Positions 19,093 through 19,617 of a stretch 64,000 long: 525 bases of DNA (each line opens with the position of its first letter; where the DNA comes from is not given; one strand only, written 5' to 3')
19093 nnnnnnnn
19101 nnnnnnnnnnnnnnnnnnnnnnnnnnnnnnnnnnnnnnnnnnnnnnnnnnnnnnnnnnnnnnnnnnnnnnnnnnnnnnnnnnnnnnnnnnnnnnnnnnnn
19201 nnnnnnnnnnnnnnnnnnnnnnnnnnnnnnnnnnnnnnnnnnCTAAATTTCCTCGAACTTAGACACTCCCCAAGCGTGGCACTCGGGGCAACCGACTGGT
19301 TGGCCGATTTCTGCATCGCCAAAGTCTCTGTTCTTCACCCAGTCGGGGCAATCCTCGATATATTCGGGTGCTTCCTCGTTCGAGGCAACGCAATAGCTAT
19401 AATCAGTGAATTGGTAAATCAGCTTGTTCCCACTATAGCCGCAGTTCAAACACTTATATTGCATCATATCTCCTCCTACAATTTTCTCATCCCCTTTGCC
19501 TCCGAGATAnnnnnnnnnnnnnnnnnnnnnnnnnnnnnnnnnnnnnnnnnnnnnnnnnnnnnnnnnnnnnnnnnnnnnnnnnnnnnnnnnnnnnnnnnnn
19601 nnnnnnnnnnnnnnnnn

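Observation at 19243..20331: AT-rich islet: EVE/PUA-like plus nuclease-like fusion translationally hard-wired to the end of secA, with a zinc-ribbon partner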

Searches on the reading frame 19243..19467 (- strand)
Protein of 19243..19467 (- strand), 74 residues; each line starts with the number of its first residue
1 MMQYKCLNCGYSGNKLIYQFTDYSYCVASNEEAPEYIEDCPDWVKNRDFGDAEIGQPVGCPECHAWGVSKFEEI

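Call 4: search_protein_families(library=pfam, proteins=[window:19243-19467:-], max_evalue=1)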
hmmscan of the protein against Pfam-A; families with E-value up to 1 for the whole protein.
window:19243-19467:- (74 aa): 4 families
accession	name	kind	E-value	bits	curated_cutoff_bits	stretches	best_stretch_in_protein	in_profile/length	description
PF24444.1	DUF7563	-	0.0038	17.1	27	1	47-66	17-35/39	Family of unknown function (DUF7563)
PF18073.7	Zn_ribbon_LapB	-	0.017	15.2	25.7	2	60-67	17-24/28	Rubredoxin metal binding domain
PF09723.15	Zn_ribbon_8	-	0.18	12.3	34.4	0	56-65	26-34/41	Zinc ribbon domain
PF21349.2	RUBY_RBDX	-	0.76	9.7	26.5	1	4-11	1-8/30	Rubrerythrin, rubredoxin-like domain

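Call 5: search_protein_families(library=padloc, proteins=[window:19243-19467:-], max_evalue=1)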
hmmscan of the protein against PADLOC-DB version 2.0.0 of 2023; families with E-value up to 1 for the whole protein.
window:19243-19467:- (74 aa): 0 families

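Call 6: search_protein_families(library=ncbifam, proteins=[window:19243-19467:-], max_evalue=1)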
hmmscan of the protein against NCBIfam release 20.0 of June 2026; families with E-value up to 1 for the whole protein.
window:19243-19467:- (74 aa): 6 families
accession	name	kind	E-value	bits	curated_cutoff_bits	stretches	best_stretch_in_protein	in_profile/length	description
NF001608.0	PRK00398.1-6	equivalog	0.0088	15.9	84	1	1-10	1-10/46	DNA-directed RNA polymerase subunit P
NF045720.1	rubredox_RCKP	subfamily_domain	0.043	13.4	45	0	1-12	1-12/34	RCKP-type rubredoxin-like domain-containing protein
NF050000.1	IS1_IS1595_Zn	domain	0.12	12.9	28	0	3-12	21-30/34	IS1/IS1595 family N-terminal zinc-binding domain-containing protein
NF008757.0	PRK11788.1-5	equivalog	0.14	11.3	363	0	2-18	352-368/388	lipopolysaccharide assembly protein LapB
NF048018.1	IS256_N_4Cys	domain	0.46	11.2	27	0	3-12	21-30/31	transposase-like zinc-binding domain-containing protein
NF011481.0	PRK14890.1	equivalog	0.94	9.6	61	1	3-13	50-60/61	putative Zn-ribbon RNA-binding protein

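Call 41: find_homologous_proteins(query=window:19243-19467:-, max_evalue=0.01)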
Query window:19243-19467:- (74 aa): 28 proteins with E <= 0.01 among 28 candidates.
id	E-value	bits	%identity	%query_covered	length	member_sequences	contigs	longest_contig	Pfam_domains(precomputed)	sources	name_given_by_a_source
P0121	7.3e-41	156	88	100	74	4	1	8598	-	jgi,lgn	jgi:rubredoxin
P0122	5.4e-40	153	86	100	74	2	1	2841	-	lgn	-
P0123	1.3e-38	148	82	100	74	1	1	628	-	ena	-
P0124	4.2e-38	147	81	100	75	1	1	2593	-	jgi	jgi:rubredoxin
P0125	6.5e-38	146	82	100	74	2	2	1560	-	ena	-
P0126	1.2e-35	139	74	100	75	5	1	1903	-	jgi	jgi:rubredoxin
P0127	1.4e-35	139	77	100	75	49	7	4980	-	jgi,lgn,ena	jgi:hypothetical protein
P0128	1.5e-35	139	73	100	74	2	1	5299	-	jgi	jgi:rubredoxin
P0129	2.2e-35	138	76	100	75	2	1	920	-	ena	-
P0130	3.4e-35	138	74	100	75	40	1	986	-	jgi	jgi:rubredoxin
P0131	9.4e-35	136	74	100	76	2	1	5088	-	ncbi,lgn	-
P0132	9.6e-35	136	76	100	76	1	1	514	-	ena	-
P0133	1.1e-34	136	72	100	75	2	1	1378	-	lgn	-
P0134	1.1e-34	136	76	100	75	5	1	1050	-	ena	-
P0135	5.7e-34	134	76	100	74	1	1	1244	PF18073.8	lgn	-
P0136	1.8e-33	132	69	100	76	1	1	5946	-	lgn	-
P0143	8.3e-30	120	67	100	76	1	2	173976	-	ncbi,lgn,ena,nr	ncbi:hypothetical protein KAW65_01515 [candidate division WOR-3 bacterium]|nr:hypothetical protein [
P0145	4.0e-28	115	68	97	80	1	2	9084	-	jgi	-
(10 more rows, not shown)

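Call 42: find_encoding_contigs(protein=P0121, flank=5000, max_places=2)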
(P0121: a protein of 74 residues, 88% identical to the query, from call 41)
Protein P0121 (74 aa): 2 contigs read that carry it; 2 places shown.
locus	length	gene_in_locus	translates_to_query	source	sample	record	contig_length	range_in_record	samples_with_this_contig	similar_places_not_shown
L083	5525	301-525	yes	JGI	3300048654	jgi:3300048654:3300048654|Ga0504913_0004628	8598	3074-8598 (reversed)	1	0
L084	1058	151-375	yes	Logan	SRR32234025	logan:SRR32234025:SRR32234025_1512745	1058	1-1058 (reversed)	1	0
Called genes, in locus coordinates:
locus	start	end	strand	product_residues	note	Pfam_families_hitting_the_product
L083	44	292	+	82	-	-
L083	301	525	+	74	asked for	-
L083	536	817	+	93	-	PF14716:HHH_8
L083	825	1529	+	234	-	-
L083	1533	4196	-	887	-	PF00133:tRNA-synt_1, PF09334:tRNA-synt_1g, PF13603:tRNA-synt_1_2, PF09334:tRNA-synt_1g (weak), PF08264:Anticodon_1, PF10458:Val_tRNA-synt_C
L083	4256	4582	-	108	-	PF01541:GIY-YIG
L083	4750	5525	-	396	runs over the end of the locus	PF02441:Flavoprotein, PF04127:DFP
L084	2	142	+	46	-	?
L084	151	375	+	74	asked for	-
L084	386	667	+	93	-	PF14716:HHH_8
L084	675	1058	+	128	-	?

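Call 43: find_encoding_contigs(protein=P0143, flank=4000, max_places=2)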
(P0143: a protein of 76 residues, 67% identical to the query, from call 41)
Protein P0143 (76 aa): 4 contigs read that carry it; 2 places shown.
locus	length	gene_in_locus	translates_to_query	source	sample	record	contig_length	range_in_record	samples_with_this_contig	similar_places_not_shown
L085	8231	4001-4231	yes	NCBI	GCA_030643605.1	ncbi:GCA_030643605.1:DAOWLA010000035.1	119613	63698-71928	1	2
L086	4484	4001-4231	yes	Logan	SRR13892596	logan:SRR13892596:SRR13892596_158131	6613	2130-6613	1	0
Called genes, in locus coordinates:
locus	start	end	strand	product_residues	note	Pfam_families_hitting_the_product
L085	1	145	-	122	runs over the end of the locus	PF01797:Y1_Tnp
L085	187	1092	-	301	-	PF01882:DUF58, PF13519:VWA_2 (weak)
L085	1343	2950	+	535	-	PF01555:N6_N4_Mtase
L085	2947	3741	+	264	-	PF09520:HinfI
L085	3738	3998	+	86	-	-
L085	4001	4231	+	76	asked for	-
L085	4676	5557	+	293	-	PF03687:UPF0164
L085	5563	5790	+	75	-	PF01455:HupF_HypC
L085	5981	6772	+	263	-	PF00483:NTP_transferase, PF01128:IspD, PF02348:CTP_transf_3 (weak), PF12804:NTP_transf_3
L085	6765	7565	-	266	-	PF00795:CN_hydrolase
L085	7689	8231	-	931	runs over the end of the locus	PF22904:NOMO1-like_2nd (faint), PF13715:CarbopepD_reg_2 (faint), PF17210:SdrD_B (faint), PF13620:CarboxypepD_reg, PF13860:FlgD_ig, PF18962:Por_Secre_tail (weak)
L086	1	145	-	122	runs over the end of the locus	PF01797:Y1_Tnp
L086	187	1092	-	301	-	PF01882:DUF58, PF13519:VWA_2 (weak)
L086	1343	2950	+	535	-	PF01555:N6_N4_Mtase, PF13847:Methyltransf_31 (faint)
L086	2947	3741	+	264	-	PF09520:HinfI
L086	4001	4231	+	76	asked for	-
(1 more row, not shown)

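Call 44: find_encoding_contigs(protein=P0128, flank=4000, max_places=2)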
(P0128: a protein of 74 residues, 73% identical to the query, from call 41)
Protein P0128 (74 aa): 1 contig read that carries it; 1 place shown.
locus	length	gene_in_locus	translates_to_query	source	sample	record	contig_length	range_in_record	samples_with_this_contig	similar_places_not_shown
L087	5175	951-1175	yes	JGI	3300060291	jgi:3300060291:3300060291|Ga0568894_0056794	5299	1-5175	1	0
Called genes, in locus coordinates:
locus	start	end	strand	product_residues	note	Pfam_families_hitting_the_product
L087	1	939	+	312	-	?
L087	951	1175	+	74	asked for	-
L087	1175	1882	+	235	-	-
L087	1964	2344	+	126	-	-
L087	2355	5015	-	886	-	PF00133:tRNA-synt_1, PF09334:tRNA-synt_1g, PF13603:tRNA-synt_1_2 (weak), PF09334:tRNA-synt_1g (weak), PF08264:Anticodon_1, PF10458:Val_tRNA-synt_C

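Call 46: search_protein_families(library=pfam, proteins=[L087:1-936:+, L085:3738-3995:+, L087:1175-1879:+], max_evalue=1)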
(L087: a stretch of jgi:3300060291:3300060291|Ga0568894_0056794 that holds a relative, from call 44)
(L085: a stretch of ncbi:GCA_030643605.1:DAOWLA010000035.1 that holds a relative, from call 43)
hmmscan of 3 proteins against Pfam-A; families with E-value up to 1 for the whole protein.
L087:1-936:+ (312 aa): 1 family
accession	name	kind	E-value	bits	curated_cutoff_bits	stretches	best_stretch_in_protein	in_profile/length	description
PF01878.24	EVE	-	0.0034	17.8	23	1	30-128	38-143/145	EVE domain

L085:3738-3995:+ (86 aa): 1 family
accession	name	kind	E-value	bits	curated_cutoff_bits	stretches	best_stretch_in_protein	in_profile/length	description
PF00195.25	Chal_sti_synt_N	-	0.21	11.4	27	1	5-61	61-116/225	Chalcone and stilbene synthases, N-terminal domain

L087:1175-1879:+ (235 aa): 2 families
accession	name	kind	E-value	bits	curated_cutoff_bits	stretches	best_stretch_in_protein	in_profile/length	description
PF16220.10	DUF4880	-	0.14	12.5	25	1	215-235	17-37/43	Domain of unknown function (DUF4880)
PF09588.16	YqaJ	-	0.15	12.8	22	1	104-160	10-66/150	YqaJ-like viral recombinase domain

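Call 47: find_encoding_contigs(protein=P0145, flank=5000, max_places=2)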
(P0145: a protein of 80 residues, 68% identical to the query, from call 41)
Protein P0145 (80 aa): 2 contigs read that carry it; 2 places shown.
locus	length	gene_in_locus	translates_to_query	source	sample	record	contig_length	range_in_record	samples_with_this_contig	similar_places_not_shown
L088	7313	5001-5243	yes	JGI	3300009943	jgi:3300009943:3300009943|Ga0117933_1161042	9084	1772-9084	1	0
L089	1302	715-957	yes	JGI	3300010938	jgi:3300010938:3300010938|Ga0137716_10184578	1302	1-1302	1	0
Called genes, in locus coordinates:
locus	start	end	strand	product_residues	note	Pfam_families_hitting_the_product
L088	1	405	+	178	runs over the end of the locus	PF13683:rve_3 (weak)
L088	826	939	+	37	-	-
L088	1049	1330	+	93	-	-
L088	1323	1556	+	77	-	PF07927:HicA_toxin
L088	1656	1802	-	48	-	-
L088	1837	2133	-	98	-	PF14384:BrnA_antitoxin (weak), PF12441:CopG_antitoxin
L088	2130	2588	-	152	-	PF01850:PIN, PF13470:PIN_3 (weak)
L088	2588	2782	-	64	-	-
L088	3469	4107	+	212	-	PF01844:HNH, PF14279:HNH_5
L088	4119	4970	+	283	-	PF01555:N6_N4_Mtase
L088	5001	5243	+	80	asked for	-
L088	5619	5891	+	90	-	PF01169:GDT1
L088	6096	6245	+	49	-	-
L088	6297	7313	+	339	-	?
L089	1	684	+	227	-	?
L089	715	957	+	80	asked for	-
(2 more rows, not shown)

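Call 48: find_encoding_contigs(protein=P0136, flank=5000, max_places=2)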
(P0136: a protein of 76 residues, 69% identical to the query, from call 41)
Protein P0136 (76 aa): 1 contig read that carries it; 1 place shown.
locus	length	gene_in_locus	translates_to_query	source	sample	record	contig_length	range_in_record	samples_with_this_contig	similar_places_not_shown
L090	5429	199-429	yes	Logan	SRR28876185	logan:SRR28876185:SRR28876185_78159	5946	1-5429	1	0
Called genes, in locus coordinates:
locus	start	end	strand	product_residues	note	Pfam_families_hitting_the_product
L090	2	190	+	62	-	?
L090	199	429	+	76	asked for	-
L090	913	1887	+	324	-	PF03060:NMO, PF00478:IMPDH (weak)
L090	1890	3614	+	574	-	PF00633:HHH (faint), PF14716:HHH_8, PF14520:HHH_5, PF14791:DNA_pol_B_thumb, PF02811:PHP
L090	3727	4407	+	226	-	-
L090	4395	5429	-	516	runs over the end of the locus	?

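Call 49: find_encoding_contigs(protein=P0131, flank=5000, max_places=2)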
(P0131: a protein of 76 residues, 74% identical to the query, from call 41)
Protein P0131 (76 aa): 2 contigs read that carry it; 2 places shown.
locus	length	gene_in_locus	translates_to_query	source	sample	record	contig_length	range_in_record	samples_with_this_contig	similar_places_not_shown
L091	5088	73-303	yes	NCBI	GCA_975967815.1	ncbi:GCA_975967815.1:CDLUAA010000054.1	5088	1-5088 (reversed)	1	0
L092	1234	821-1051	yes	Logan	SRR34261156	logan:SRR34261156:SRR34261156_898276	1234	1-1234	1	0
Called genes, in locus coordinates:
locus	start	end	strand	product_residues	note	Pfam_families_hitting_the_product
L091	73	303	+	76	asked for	-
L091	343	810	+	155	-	PF14716:HHH_8, PF00633:HHH (faint), PF14520:HHH_5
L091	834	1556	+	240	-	-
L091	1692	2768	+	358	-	PF01702:TGT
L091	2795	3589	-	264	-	PF00378:ECH_1, PF16113:ECH_2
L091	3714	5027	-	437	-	PF06808:DctM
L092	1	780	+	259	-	?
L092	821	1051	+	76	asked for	-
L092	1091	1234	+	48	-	?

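Call 53: find_related_loci(query=A4, collection=metagenome_contigs, flank=6000)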
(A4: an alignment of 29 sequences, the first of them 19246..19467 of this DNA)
Query A4 (74 aa) in metagenome_contigs; peptide patterns used: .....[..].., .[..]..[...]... (x = any residue, [..] = any of these).
309 stretches matched a pattern; 98 encode a relative of the query (tblastn E <= 1e-3); the best 80 are kept; 80 distinct loci.
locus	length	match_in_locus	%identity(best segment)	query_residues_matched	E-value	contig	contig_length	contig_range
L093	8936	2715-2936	84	1-74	6e-41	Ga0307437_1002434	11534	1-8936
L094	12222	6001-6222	84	1-74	6e-41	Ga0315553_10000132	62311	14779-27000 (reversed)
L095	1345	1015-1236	80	1-74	6e-41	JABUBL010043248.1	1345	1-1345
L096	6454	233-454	80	1-74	1e-39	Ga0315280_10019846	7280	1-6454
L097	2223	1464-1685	77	1-74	4e-39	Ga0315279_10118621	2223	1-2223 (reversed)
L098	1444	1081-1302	77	1-74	4e-39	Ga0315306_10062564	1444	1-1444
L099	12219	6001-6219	74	1-73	3e-38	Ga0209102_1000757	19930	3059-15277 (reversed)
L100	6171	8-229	74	1-74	8e-38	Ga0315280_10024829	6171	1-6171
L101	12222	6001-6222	77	1-74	2e-37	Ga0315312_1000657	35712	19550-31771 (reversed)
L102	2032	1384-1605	74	1-74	7e-37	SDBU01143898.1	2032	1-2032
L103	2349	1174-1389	75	1-72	4e-36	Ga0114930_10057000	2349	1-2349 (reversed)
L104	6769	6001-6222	72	1-74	2e-35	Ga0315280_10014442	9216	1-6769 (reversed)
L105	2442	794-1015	69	1-74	4e-34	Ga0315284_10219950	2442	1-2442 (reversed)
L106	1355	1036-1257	66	1-74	2e-34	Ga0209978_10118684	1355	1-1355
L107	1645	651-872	65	1-74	8e-34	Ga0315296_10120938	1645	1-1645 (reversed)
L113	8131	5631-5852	68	1-74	1e-32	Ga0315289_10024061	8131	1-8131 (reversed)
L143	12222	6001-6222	59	1-74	1e-30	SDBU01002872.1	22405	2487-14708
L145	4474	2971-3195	64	1-74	3e-30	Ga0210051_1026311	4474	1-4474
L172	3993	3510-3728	63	1-74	3e-27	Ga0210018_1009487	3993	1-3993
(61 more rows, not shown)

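Call 60: search_protein_families(library=pfam, proteins=[L094:5024-5989:+, L101:4634-5320:+, L101:5390-5944:+, L099:5071-5838:+], max_evalue=0.1)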
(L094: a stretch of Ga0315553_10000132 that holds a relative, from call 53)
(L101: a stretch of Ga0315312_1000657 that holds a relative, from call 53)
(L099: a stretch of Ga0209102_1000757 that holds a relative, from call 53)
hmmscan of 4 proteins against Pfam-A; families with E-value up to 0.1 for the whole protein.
L094:5024-5989:+ (322 aa): 1 family
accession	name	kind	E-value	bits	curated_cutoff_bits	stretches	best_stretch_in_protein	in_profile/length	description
PF10539.14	Dev_Cell_Death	-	0.0046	17.2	27.8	1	4-98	3-89/126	Development and cell death domain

L101:4634-5320:+ (229 aa): 2 families
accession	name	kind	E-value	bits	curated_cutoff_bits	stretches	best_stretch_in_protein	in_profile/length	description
PF01555.25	N6_N4_Mtase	-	4.4e-51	174.4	26.7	1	8-225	1-221/221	DNA methylase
PF01170.24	UPF0020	-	0.081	13.1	22.3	0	185-201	28-44/197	RMKL-like, methyltransferase domain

L101:5390-5944:+ (185 aa): 4 families
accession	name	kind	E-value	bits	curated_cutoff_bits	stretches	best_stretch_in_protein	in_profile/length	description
PF01844.29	HNH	-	9.3e-07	29.3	21.4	1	92-130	1-39/47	HNH endonuclease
PF14279.12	HNH_5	-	2e-06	28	27.5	1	92-147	1-55/56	HNH endonuclease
PF13338.12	AbiEi_4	-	0.0033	17.9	25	1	42-63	27-48/49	Transcriptional regulator, AbiEi antitoxin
PF25622.1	Phi29_MCP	-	0.073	12.9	27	0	129-178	124-173/323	Phi29-like phage major capsid protein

L099:5071-5838:+ (256 aa): 7 families
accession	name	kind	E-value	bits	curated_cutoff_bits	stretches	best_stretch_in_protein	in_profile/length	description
PF01555.25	N6_N4_Mtase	-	4.5e-44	151.5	26.7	1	24-238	1-220/221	DNA methylase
PF13649.12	Methyltransf_25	-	0.0012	20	27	1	203-244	1-44/97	Methyltransferase domain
PF08241.18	Methyltransf_11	-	0.0017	19.4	21.2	0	207-245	4-42/95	Methyltransferase domain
PF09445.16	Methyltransf_15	-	0.0074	16.3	22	0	201-242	2-43/165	RNA cap guanine-N2 methyltransferase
PF13847.12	Methyltransf_31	-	0.016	15.3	27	1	199-242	3-49/145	Methyltransferase domain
PF01170.24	UPF0020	-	0.017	15.3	22.3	0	180-241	8-70/197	RMKL-like, methyltransferase domain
PF03602.21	Cons_hypoth95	-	0.058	13.5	24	0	198-245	40-88/182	Conserved hypothetical protein 95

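Call 62: search_protein_families(library=phrogs, proteins=[window:19243-19467:-, L094:5024-5989:+], max_evalue=0.1)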
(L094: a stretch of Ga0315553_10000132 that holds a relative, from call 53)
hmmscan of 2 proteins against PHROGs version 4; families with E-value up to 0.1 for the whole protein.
window:19243-19467:- (74 aa): 2 families
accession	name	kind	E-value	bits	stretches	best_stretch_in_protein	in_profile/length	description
phrog_9844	-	unknown function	0.016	16.1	1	3-69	88-152/178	-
phrog_47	-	DNA, RNA and nucleotide metabolism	0.023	14.2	1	2-51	75-118/947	DNA primase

L094:5024-5989:+ (322 aa): 1 family
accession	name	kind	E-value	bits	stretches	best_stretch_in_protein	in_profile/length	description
phrog_23867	-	unknown function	0.059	14.2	0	247-270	23-46/69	-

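Call 63: search_protein_families(library=padloc, proteins=[L094:5024-5989:+, L101:5390-5944:+, L085:3738-3995:+, L101:4634-5320:+], max_evalue=0.1)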
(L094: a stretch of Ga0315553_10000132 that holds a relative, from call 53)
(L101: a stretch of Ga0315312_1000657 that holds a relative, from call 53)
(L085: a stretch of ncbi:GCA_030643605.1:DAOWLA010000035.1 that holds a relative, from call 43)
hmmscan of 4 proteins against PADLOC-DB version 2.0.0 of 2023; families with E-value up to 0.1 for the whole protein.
L094:5024-5989:+ (322 aa): 1 family
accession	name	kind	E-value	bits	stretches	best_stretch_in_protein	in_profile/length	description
PDLC04824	PDC-S02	-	0.00068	16.9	1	237-311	234-302/308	-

L101:5390-5944:+ (185 aa): 9 families
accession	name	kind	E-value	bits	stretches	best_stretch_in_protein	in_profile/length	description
PDLC03478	REase_II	-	2.2e-07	28.9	1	66-138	87-161/219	Type II restriction enzyme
PDLC03503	REase_II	-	0.00046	18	1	102-158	142-201/218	Type II restriction enzyme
PDLC02265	AbiEi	-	0.011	13.5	1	43-70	31-58/198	AbiEi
PDLC03431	REase_II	-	0.012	13.2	1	99-133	170-204/246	Type II restriction enzyme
PDLC02229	AbiEi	-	0.013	14.1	1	42-61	35-54/131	AbiEi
PDLC02859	DpdF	-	0.013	12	1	85-130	3-47/545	DpdF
PDLC02242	AbiEi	-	0.017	12.8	1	38-66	28-56/207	AbiEi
PDLC02226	AbiEi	-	0.027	12.3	1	45-96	39-89/202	AbiEi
PDLC02283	AbiEi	-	0.049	11.3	1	44-70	35-61/201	AbiEi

L085:3738-3995:+ (86 aa): 0 families

L101:4634-5320:+ (229 aa): 77 families (the best 25 are shown)
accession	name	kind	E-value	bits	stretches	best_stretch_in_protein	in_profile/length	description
PDLC03353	MTase_II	-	3.2e-95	316.6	1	3-227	23-250/260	Type II methyltransferase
PDLC03350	MTase_II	-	2.1e-60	202.8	1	3-227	71-295/312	Type II methyltransferase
PDLC03299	MTase_II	-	5.5e-37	125.8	1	3-227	29-257/296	Type II methyltransferase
PDLC03371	MTase_II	-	1.5e-35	121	1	3-227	25-252/260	Type II methyltransferase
PDLC03295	MTase_II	-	1.3e-28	98.3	2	162-229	200-268/292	Type II methyltransferase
PDLC03387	MTase_II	-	4e-28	96.4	2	81-227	136-275/289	Type II methyltransferase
PDLC03259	MTase_II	-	7.2e-27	92.3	1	4-225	18-253/423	Type II methyltransferase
PDLC03320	MTase_II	-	9e-26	88.7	2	153-227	197-274/289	Type II methyltransferase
PDLC03260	MTase_II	-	2.3e-24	83.9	2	107-227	191-307/349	Type II methyltransferase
PDLC03283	MTase_II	-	2.2e-22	77.8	1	75-227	109-271/352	Type II methyltransferase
PDLC03305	MTase_II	-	4.4e-22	77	1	23-226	68-241/513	Type II methyltransferase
PDLC03363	MTase_II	-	8.2e-21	72.6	2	139-226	27-117/294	Type II methyltransferase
PDLC03238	MTase_II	-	1.8e-17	61.5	2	2-61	137-198/428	Type II methyltransferase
PDLC03252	MTase_II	-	2.8e-17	61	2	79-228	213-354/365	Type II methyltransferase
PDLC03714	oMTase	-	3.8e-17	60.6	2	158-227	188-257/279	orphan methyltransferase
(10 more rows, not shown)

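Call 73: search_protein_families(library=pfam, proteins=[L113:5217-5522:+, L145:1011-2966:+, L143:3301-5904:+, L172:2583-3380:+], max_evalue=0.001)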
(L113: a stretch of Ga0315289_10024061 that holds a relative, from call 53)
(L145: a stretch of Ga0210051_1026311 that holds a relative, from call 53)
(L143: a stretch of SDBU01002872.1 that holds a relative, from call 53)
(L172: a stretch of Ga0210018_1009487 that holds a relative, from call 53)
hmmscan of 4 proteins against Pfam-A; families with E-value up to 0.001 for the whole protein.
L113:5217-5522:+ (102 aa): 0 families

L145:1011-2966:+ (652 aa): 2 families
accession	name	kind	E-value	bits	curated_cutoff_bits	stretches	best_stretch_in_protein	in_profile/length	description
PF13589.12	HATPase_c_3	-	1.8e-08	35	25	1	26-153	3-122/137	Histidine kinase-, DNA gyrase B-, and HSP90-like ATPase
PF02518.31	HATPase_c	-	0.00083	20.2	26.4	0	27-116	7-80/111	Histidine kinase-, DNA gyrase B-, and HSP90-like ATPase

L143:3301-5904:+ (868 aa): 2 families
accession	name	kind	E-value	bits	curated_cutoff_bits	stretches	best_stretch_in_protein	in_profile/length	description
PF04851.21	ResIII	-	2.5e-29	102.7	22.5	1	33-230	1-162/164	Type III restriction enzyme, res subunit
PF00270.35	DEAD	-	1.8e-06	28.2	26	1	62-233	16-162/167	DEAD/DEAH box helicase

L172:2583-3380:+ (266 aa): 1 family
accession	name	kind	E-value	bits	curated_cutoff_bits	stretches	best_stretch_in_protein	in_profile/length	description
PF11463.14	R-HINP1I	-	1.2e-78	263.8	25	1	56-262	1-208/208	R.HinP1I restriction endonuclease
